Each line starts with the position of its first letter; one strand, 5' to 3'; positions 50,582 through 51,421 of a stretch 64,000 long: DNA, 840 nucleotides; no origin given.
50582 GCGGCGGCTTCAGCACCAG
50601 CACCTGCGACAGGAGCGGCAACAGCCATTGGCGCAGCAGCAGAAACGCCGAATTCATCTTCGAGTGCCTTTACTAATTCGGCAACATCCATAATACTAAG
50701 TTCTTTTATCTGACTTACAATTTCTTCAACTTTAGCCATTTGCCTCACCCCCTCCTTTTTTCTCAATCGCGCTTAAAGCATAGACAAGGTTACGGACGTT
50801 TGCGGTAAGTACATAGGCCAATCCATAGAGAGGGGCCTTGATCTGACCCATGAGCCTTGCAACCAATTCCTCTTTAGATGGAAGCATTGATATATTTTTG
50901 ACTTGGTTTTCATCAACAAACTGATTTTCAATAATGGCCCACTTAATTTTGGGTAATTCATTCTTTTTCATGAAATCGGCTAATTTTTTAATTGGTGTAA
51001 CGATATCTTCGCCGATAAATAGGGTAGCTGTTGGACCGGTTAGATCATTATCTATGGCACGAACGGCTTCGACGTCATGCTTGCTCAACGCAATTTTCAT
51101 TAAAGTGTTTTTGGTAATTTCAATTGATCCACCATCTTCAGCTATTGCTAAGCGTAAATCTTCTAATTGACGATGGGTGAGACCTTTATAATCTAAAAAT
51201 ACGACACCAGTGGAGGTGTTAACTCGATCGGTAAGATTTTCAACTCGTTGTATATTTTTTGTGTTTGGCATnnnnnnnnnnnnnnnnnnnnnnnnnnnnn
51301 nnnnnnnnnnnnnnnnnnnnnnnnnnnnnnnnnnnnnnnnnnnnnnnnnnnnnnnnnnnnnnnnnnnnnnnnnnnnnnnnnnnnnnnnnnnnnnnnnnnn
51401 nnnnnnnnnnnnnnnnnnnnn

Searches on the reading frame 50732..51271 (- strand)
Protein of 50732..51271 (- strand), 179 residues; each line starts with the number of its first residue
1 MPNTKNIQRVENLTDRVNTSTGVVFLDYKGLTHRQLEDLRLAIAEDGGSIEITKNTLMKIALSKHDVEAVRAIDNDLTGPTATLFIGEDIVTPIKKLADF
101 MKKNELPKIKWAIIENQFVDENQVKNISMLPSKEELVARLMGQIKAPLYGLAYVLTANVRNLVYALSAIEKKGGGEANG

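Call 6: search_protein_families(library=pfam, proteins=[window:50732-51271:-], max_evalue=1)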
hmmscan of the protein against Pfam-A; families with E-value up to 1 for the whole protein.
window:50732-51271:- (179 aa): 3 families
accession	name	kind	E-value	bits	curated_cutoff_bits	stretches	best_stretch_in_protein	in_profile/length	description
PF00466.25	Ribosomal_L10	-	7.5e-22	77.7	22.8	1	3-102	3-100/100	Ribosomal protein L10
PF25264.1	DUF7864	-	0.036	14.1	27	1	97-163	47-117/182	Domain of unknown function (DUF7864)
PF22536.2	POLR3C_WHD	-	0.15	12.5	30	1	113-134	20-41/77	POLR3C, C-terminal winged-helix domain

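Call 10: find_related_loci(query=window:50732-51271:-, collection=genome_contigs, flank=5000)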
Query window:50732-51271:- (179 aa) in genome_contigs; peptide patterns used: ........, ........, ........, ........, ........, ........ (x = any residue, [..] = any of these).
137 stretches matched a pattern; 9 encode a relative of the query (tblastn E <= 1e-3); 9 distinct loci.
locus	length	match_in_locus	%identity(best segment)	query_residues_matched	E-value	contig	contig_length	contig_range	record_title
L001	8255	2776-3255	34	1-163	3e-27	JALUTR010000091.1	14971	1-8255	MAG: Candidatus Neomarinimicrobiota bacterium isolate 128-326_maxbin2_scaf2bin.003 128-326_scaffold_1777_c1, whole genom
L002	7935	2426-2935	35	1-169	3e-27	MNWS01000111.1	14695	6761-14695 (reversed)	MAG: Candidatus Marinimicrobia bacterium CG1_02_48_14 cg1_0.2_scaffold_3764_c, whole genome shotgun sequence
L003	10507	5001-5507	33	1-172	3e-27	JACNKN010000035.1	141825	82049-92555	MAG: Candidatus Neomarinimicrobiota bacterium isolate NIOZ-UU60 NIOZ-UU_NODE_69_length_141825_cov_21.3195, whole genome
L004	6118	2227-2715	36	1-166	3e-27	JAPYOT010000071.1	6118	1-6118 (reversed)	MAG: Candidatus Neomarinimicrobiota bacterium isolate MOW.metabat2.12 MOW_11020_length_6118_cov_114.519875, whole genome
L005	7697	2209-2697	32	1-166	1e-26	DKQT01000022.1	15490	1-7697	MAG TPA_asm: Candidatus Marinimicrobia bacterium UBA7301 UBA7301_contig_5225, whole genome shotgun sequence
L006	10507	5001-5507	33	1-172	1e-22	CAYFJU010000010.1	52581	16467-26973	MAG TPA_asm: uncultured bacterium isolate ERP019367_co1_122 genome assembly, contig: NODE_733_length_52581_cov_12.020314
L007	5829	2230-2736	31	1-172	1e-22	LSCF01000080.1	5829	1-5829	Marinimicrobia bacterium TCS55 contig80, whole genome shotgun sequence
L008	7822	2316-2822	31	1-172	2e-22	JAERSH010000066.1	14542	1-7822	MAG: Candidatus Neomarinimicrobiota bacterium isolate BH1 c_000000006472, whole genome shotgun sequence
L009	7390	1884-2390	31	1-172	2e-22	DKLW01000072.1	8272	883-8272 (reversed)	MAG TPA_asm: Candidatus Marinimicrobia bacterium UBA6630 UBA6630_contig_23371, whole genome shotgun sequence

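Call 12: find_homologous_proteins(query=window:50732-51271:-, max_evalue=1e-10)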
Query window:50732-51271:- (179 aa): 87 proteins with E <= 1e-10 among 190 candidates.
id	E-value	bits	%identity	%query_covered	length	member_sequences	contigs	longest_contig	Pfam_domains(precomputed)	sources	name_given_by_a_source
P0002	1.2e-109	381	100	100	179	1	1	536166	PF00466.26,PF27436.1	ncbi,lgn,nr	ncbi:50S ribosomal protein L10 [candidate division WWE3 bacterium]|nr:50S ribosomal protein L10 [can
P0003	5.8e-86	304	79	100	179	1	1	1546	PF00466.26,PF27436.1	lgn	-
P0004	2.0e-54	202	54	100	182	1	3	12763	PF00466.26,PF27436.1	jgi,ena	-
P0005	1.2e-48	183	53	100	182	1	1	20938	PF00466.26,PF27436.1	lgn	-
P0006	2.0e-39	153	46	99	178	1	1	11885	PF00466.26,PF27436.1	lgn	-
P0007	5.5e-39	152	47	97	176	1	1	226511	PF00466.26,PF27436.1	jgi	jgi:large subunit ribosomal protein L10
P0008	2.6e-38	149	44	94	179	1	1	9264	PF00466.26,PF27436.1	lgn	-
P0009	9.1e-38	148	46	98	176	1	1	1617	PF00466.26,PF27436.1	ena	-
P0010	2.5e-35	140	46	98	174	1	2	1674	PF00466.26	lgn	-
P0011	2.8e-35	139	46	99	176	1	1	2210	PF00466.26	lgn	-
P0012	2.1e-34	137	44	98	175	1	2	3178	PF00466.26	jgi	jgi:large subunit ribosomal protein L10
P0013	5.0e-34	135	43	98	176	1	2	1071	PF00466.26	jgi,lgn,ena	jgi:large subunit ribosomal protein L10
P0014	7.7e-34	135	43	98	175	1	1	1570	PF00466.26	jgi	jgi:large subunit ribosomal protein L10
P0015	8.0e-34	135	46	94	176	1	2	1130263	PF00466.26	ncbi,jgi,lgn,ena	ncbi:MAG: 50S ribosomal protein L10 [Microgenomates group bacterium]|jgi:large subunit ribosomal pro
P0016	1.0e-33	134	41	99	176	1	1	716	PF00466.26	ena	-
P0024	1.1e-32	131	44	94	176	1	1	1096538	PF00466.26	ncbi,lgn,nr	ncbi:MAG: 50S ribosomal protein L10 [Candidatus Daviesbacteria bacterium]|nr:50S ribosomal protein L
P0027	1.6e-32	131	43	98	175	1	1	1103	PF00466.26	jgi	jgi:large subunit ribosomal protein L10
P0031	4.0e-32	129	43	98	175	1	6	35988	PF00466.26,PF27436.1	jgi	jgi:large subunit ribosomal protein L10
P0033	8.2e-32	128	44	98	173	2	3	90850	PF00466.26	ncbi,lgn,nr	ncbi:50S ribosomal protein L10 [Candidatus Daviesbacteria bacterium]|nr:50S ribosomal protein L10 [C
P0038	1.9e-31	127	43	98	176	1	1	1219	PF00466.26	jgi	jgi:large subunit ribosomal protein L10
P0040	2.2e-31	127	42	98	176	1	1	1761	PF00466.26,PF27436.1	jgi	jgi:large subunit ribosomal protein L10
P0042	8.1e-31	125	38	98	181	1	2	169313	PF00466.26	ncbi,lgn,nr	ncbi:50S ribosomal protein L10 [Candidatus Daviesbacteria bacterium]|nr:50S ribosomal protein L10 [C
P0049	1.6e-29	121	43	96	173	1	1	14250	PF00466.26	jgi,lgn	jgi:large subunit ribosomal protein L10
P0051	2.0e-29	120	42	98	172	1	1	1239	PF00466.26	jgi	jgi:large subunit ribosomal protein L10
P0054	3.3e-29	120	41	94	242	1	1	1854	PF00466.26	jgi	jgi:large subunit ribosomal protein L10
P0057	6.8e-29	119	40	92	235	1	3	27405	PF00466.26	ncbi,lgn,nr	ncbi:MAG: 50S ribosomal protein L10 [Candidatus Levybacteria bacterium]|nr:50S ribosomal protein L10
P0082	2.1e-22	98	34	97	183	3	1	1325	PF00466.26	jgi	jgi:large subunit ribosomal protein L10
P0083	3.9e-21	94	37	94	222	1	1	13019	PF00466.26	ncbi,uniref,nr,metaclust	ncbi:50S ribosomal protein L10 [Candidatus Gottesmanbacteria bacterium RBG_16_37_8]|uniref:Large rib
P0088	1.5e-13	69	36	73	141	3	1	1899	PF00466.26,PF27436.1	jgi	jgi:large subunit ribosomal protein L10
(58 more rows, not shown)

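Call 14: find_encoding_contigs(protein=P0003, flank=4000, max_places=2)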
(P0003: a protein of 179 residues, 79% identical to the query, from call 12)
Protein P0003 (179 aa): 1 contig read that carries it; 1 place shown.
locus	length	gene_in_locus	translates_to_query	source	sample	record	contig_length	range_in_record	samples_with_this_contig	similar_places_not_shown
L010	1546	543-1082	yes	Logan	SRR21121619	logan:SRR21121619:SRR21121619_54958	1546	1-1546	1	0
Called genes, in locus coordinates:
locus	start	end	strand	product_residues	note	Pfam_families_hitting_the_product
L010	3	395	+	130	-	?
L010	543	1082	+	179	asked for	PF00466:Ribosomal_L10, PF27436:RL10_C (weak)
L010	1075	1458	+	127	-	PF16320:Ribosomal_L12_N, PF00542:Ribosomal_L12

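Call 15: find_encoding_contigs(protein=P0004, flank=4000, max_places=2)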
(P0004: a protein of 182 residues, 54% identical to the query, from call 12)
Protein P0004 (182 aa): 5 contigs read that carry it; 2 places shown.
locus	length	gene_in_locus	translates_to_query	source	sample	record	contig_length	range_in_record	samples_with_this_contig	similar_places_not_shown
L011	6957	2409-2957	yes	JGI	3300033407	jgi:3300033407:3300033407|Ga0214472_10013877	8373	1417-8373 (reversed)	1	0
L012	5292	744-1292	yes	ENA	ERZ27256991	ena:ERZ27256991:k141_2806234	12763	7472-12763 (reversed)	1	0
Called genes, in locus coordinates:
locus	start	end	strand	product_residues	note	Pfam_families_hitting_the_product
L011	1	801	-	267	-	?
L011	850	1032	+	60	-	PF00584:SecE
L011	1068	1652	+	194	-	PF02357:NusG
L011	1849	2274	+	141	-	PF03946:Ribosomal_L11_N, PF00298:Ribosomal_L11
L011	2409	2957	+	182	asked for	PF00466:Ribosomal_L10, PF27436:RL10_C (faint)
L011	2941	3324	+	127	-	PF16320:Ribosomal_L12_N, PF00542:Ribosomal_L12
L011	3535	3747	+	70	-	PF12728:HTH_17, PF00376:MerR, PF13411:MerR_1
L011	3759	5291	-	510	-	PF08323:Glyco_transf_5, PF13439:Glyco_transf_4 (faint), PF08323:Glyco_transf_5, PF20706:GT4-conflict (weak), PF00534:Glycos_transf_1, PF13692:Glyco_trans_1_4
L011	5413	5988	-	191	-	PF00300:His_Phos_1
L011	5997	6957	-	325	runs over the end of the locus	PF01636:APH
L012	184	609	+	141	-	PF03946:Ribosomal_L11_N, PF00298:Ribosomal_L11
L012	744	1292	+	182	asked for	PF00466:Ribosomal_L10, PF27436:RL10_C (faint)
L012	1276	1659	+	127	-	PF16320:Ribosomal_L12_N, PF00542:Ribosomal_L12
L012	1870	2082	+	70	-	PF12728:HTH_17, PF00376:MerR, PF13411:MerR_1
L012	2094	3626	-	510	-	PF08323:Glyco_transf_5, PF13439:Glyco_transf_4 (faint), PF08323:Glyco_transf_5, PF20706:GT4-conflict (weak), PF00534:Glycos_transf_1, PF13692:Glyco_trans_1_4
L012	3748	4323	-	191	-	PF00300:His_Phos_1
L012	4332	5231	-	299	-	PF01636:APH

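Call 16: find_encoding_contigs(protein=P0005, flank=4000, max_places=2)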
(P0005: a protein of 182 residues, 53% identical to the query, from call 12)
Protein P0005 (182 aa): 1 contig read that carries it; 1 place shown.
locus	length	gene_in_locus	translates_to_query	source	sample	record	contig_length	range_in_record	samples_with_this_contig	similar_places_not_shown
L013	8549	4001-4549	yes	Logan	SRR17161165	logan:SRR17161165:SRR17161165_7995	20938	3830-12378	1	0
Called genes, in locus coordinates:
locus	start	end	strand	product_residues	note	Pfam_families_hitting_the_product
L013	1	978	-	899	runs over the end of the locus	PF26449:DUF8128, PF02534:T4SS-DNA_transf (faint), PF01935:DUF87 (weak), PF10412:TrwB_AAD_bind, PF12696:TraG-D_C (weak)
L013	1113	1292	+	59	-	PF00584:SecE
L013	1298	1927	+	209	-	PF02357:NusG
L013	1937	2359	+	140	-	PF03946:Ribosomal_L11_N, PF00298:Ribosomal_L11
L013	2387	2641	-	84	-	-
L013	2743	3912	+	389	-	-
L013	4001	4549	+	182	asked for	PF00466:Ribosomal_L10, PF27436:RL10_C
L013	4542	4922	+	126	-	PF16320:Ribosomal_L12_N, PF00542:Ribosomal_L12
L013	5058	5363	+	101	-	-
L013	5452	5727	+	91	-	PF12728:HTH_17, PF13411:MerR_1, PF00376:MerR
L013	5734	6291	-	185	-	PF00300:His_Phos_1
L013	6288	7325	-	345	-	PF01636:APH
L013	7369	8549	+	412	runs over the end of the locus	PF03065:Glyco_hydro_57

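Call 17: find_encoding_contigs(protein=P0007, flank=4000, max_places=2)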
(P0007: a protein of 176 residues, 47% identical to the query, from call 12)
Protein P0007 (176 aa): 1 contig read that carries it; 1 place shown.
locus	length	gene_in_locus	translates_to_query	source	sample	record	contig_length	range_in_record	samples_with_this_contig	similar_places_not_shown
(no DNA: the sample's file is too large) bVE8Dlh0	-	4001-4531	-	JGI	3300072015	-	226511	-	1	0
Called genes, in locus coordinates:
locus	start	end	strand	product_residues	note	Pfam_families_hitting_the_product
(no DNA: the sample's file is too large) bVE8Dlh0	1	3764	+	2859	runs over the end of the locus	PF00376:MerR, PF05048:NosD (weak), PF13229:Beta_helix, PF13884:Peptidase_S74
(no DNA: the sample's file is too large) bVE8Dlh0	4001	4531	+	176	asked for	PF00466:Ribosomal_L10, PF27436:RL10_C (weak)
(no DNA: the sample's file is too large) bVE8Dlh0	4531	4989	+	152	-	PF16320:Ribosomal_L12_N, PF00542:Ribosomal_L12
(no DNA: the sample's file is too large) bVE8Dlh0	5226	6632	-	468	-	PF08323:Glyco_transf_5, PF13439:Glyco_transf_4 (faint), PF00534:Glycos_transf_1, PF13692:Glyco_trans_1_4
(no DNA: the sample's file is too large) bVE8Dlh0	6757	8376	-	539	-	PF03065:Glyco_hydro_57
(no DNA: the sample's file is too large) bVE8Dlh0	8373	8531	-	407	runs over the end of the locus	PF03065:Glyco_hydro_57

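Call 40: find_encoding_contigs(protein=P0006, flank=4000, max_places=1)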
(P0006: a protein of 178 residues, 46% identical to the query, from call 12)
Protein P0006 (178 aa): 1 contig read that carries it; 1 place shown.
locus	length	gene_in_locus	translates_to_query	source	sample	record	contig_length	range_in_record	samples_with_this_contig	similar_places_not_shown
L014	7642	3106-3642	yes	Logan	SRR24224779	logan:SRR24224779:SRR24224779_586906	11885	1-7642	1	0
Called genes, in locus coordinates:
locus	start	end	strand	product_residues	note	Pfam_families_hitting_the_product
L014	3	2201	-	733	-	?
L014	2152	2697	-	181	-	PF08220:HTH_DeoR (faint), PF13518:HTH_28 (faint), PF13551:HTH_29 (faint), PF00376:MerR, PF12728:HTH_17 (weak), PF13411:MerR_1, PF00376:MerR, PF13411:MerR_1, +1 more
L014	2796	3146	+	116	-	-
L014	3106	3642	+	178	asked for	PF00466:Ribosomal_L10, PF27436:RL10_C (weak)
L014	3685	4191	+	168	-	PF16320:Ribosomal_L12_N, PF00542:Ribosomal_L12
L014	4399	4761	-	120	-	-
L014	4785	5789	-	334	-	PF01087:GalP_UDP_transf, PF16285:DUF4931_N (weak), PF02744:GalP_UDP_tr_C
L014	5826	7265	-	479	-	PF08323:Glyco_transf_5, PF00534:Glycos_transf_1, PF13692:Glyco_trans_1_4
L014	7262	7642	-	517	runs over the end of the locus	PF03065:Glyco_hydro_57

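Call 41: find_encoding_contigs(protein=P0008, flank=4000, max_places=1)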
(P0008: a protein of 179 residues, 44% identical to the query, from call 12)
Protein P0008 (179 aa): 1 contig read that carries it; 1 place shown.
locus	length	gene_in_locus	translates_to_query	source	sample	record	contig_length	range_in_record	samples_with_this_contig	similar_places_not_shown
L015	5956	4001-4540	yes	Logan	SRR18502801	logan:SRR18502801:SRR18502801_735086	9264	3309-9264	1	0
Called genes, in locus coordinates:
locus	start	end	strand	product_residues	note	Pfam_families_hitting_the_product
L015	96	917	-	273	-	PF00763:THF_DHG_CYH, PF02882:THF_DHG_CYH_C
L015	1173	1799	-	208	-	PF02163:Peptidase_M50 (weak)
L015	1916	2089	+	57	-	PF00584:SecE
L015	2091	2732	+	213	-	PF02357:NusG, PF00467:KOW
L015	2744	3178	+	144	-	PF03946:Ribosomal_L11_N, PF00298:Ribosomal_L11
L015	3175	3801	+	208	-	PF00687:Ribosomal_L1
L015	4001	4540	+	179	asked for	PF00466:Ribosomal_L10, PF27436:RL10_C (weak)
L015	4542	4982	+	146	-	PF16320:Ribosomal_L12_N, PF00542:Ribosomal_L12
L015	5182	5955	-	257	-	?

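Call 42: find_encoding_contigs(protein=P0015, flank=4000, max_places=1)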
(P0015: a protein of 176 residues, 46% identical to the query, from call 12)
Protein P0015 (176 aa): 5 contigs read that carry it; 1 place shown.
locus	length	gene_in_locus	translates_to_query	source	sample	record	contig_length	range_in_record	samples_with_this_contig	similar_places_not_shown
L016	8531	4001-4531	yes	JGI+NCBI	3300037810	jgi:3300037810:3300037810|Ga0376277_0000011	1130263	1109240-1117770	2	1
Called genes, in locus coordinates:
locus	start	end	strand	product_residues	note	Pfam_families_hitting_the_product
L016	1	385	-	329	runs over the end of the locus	PF03706:LPG_synthase_TM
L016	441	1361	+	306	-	PF00404:Dockerin_1 (weak)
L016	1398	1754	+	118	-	-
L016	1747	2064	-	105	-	-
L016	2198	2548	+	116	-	-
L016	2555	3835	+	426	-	PF04464:Glyphos_transf (faint)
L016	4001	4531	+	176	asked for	PF00466:Ribosomal_L10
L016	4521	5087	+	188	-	PF16320:Ribosomal_L12_N, PF00542:Ribosomal_L12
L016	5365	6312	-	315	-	PF00404:Dockerin_1 (weak)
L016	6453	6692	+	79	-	PF00376:MerR (weak), PF12728:HTH_17, PF13411:MerR_1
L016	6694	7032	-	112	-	-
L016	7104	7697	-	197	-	-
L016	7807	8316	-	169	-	PF14667:Polysacc_synt_C (weak), PF06560:GPI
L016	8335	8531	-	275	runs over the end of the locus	PF03808:Glyco_tran_WecG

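Call 44: find_homologous_proteins(query=A1, max_evalue=0.00001)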
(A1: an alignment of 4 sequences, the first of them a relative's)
Query A1 (4 sequences) (208 aa, profile of the alignment): 8000 proteins with E <= 0.00001 among 8000 candidates; the best 120 are listed.
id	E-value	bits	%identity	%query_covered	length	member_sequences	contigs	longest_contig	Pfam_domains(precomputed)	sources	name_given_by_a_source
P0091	2.1e-150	516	43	98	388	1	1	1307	PF00687.27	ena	-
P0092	3.6e-129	447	-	-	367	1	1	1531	PF00687.27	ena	-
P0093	1.2e-120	419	-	-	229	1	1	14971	PF00687.27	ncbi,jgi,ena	-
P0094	8.2e-119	413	40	98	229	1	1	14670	PF00687.27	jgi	-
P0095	1.1e-118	413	41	97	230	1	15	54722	PF00687.27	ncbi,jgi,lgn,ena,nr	ncbi:MAG TPA: 50S ribosomal protein L1 [Candidatus Marinimicrobia bacterium]|nr:MAG: 50S ribosomal p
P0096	1.2e-118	413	41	97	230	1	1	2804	PF00687.27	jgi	-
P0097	1.2e-118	413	42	99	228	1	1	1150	PF00687.27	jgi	-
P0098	1.6e-118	412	41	97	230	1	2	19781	PF00687.27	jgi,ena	-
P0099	2.9e-118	411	41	97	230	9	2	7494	PF00687.27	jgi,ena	-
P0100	4.4e-118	411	42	99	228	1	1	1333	PF00687.27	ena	-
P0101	9.1e-118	410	44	99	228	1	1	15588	PF00687.27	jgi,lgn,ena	-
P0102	1.1e-117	409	42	98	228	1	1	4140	PF00687.27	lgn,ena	-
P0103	3.0e-117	408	41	98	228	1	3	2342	PF00687.27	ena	-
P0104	4.2e-117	408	40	97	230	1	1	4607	PF00687.27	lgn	-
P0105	4.5e-117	407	42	99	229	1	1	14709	PF00687.27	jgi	jgi:large subunit ribosomal protein L1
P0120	1.9e-116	405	43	99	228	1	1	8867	PF00687.27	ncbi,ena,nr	ncbi:MAG: 50S ribosomal protein L1 [Candidatus Neomarinimicrobiota bacterium]|nr:50S ribosomal prote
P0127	2.4e-116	405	43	99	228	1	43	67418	PF00687.27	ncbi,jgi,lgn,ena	jgi:large subunit ribosomal protein L1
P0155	5.3e-116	404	43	99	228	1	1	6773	PF00687.27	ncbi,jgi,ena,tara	jgi:large subunit ribosomal protein L1|tara:strand:- start:136 stop:822 length:687 start_codon:yes s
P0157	5.6e-116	404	42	99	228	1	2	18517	PF00687.27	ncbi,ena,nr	ncbi:MAG: 50S ribosomal protein L1 [Candidatus Marinimicrobia bacterium]|nr:50S ribosomal protein L1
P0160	6.0e-116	404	42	99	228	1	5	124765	PF00687.27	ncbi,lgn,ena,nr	ncbi:MAG: 50S ribosomal protein L1 [Candidatus Marinimicrobia bacterium]|nr:50S ribosomal protein L1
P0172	7.0e-116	404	43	99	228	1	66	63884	PF00687.27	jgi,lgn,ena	jgi:large subunit ribosomal protein L1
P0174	7.5e-116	403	43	99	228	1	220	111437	PF00687.27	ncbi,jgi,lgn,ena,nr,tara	ncbi:MAG: 50S ribosomal protein L1 [Candidatus Marinimicrobia bacterium]|jgi:large subunit ribosomal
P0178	8.1e-116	403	43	98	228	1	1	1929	PF00687.27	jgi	jgi:large subunit ribosomal protein L1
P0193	1.2e-115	403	43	99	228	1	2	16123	PF00687.27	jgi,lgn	jgi:large subunit ribosomal protein L1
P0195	1.2e-115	403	43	99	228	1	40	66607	PF00687.27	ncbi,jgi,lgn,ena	jgi:large subunit ribosomal protein L1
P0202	1.3e-115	403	39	99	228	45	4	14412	PF00687.27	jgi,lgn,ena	jgi:large subunit ribosomal protein L1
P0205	1.4e-115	403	42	98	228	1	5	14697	PF00687.27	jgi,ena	jgi:large subunit ribosomal protein L1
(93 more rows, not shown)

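Call 53: search_protein_families(library=padloc, proteins=[L013:2743-3912:+, L013:2387-2641:-], max_evalue=0.1)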
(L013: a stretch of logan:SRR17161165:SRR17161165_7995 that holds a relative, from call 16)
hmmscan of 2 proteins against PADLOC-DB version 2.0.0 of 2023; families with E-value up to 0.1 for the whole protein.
L013:2743-3912:+ (389 aa): 0 families

L013:2387-2641:- (84 aa): 0 families

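Call 54: search_protein_families(library=ncbifam, proteins=[L013:2743-3912:+, L013:2387-2641:-], max_evalue=0.1)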
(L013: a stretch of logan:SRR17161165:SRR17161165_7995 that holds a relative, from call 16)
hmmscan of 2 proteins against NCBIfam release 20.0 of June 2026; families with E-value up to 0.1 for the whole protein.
L013:2743-3912:+ (389 aa): 0 families

L013:2387-2641:- (84 aa): 0 families

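Call 57: search_protein_families(library=pfam, proteins=[L013:2743-3912:+, L013:2387-2641:-], max_evalue=0.01)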
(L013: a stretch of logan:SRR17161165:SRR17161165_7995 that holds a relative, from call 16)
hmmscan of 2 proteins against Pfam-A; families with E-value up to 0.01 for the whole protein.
L013:2743-3912:+ (389 aa): 0 families

L013:2387-2641:- (84 aa): 0 families

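Call 64: find_related_loci(query=A1, collection=metagenome_contigs, flank=3000)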
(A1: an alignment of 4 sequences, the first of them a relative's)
Query A1 (208 aa) in metagenome_contigs; peptide patterns used: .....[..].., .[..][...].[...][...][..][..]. (x = any residue, [..] = any of these).
600 stretches matched a pattern (row limit reached: there are more); 599 encode a relative of the query (tblastn E <= 1e-3); the best 80 are kept; 80 distinct loci.
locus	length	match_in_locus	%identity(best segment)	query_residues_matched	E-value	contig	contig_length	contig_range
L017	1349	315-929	44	6-208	3e-55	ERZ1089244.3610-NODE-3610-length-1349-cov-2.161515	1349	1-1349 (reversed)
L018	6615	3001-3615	43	6-208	3e-51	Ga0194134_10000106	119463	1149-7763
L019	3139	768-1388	43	4-208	6e-51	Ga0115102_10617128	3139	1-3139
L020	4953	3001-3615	43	6-208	3e-51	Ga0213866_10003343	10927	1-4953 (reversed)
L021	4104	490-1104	43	6-208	7e-51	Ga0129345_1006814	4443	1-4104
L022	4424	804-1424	42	4-208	3e-50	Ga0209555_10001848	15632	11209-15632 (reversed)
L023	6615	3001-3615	42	6-208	3e-49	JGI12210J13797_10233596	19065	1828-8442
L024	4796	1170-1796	42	2-208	3e-49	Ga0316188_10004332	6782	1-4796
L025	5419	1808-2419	40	5-206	2e-48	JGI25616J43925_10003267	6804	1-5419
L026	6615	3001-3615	43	6-208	6e-48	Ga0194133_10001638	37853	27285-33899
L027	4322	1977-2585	42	3-203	4e-48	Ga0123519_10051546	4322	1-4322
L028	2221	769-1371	45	6-204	2e-48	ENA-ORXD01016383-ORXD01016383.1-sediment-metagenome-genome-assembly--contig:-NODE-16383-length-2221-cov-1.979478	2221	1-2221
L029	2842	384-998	44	6-208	1e-47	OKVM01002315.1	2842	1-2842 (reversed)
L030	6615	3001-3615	41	6-208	1e-47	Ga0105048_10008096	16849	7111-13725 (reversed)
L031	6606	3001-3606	38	6-204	2e-47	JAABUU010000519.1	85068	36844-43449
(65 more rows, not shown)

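Call 69: find_encoding_contigs(protein=P0002, flank=10000, max_places=4)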
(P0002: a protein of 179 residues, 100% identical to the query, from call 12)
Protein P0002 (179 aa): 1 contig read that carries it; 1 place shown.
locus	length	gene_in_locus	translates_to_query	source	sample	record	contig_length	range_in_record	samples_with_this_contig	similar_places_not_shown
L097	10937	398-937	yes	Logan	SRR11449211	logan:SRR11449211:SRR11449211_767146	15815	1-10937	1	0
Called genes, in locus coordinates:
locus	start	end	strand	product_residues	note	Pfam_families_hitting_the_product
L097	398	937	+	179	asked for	PF00466:Ribosomal_L10, PF27436:RL10_C (weak)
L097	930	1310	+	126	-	PF16320:Ribosomal_L12_N, PF00542:Ribosomal_L12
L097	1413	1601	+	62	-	PF12728:HTH_17, PF13411:MerR_1, PF00376:MerR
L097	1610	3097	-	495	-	PF08323:Glyco_transf_5, PF00534:Glycos_transf_1, PF13692:Glyco_trans_1_4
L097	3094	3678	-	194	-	PF00300:His_Phos_1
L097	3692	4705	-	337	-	PF01636:APH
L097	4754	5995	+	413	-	PF03065:Glyco_hydro_57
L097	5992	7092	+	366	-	PF13439:Glyco_transf_4, PF13579:Glyco_trans_4_4, PF00534:Glycos_transf_1, PF13692:Glyco_trans_1_4, PF13524:Glyco_trans_1_2 (weak), PF26337:Gtf3_C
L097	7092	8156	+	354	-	PF13439:Glyco_transf_4, PF13579:Glyco_trans_4_4 (weak), PF00534:Glycos_transf_1, PF13692:Glyco_trans_1_4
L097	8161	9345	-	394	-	PF03065:Glyco_hydro_57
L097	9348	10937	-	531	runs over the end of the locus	PF08323:Glyco_transf_5, PF13439:Glyco_transf_4 (faint), PF13579:Glyco_trans_4_4 (faint), PF00534:Glycos_transf_1, PF13692:Glyco_trans_1_4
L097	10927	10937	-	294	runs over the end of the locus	PF03808:Glyco_tran_WecG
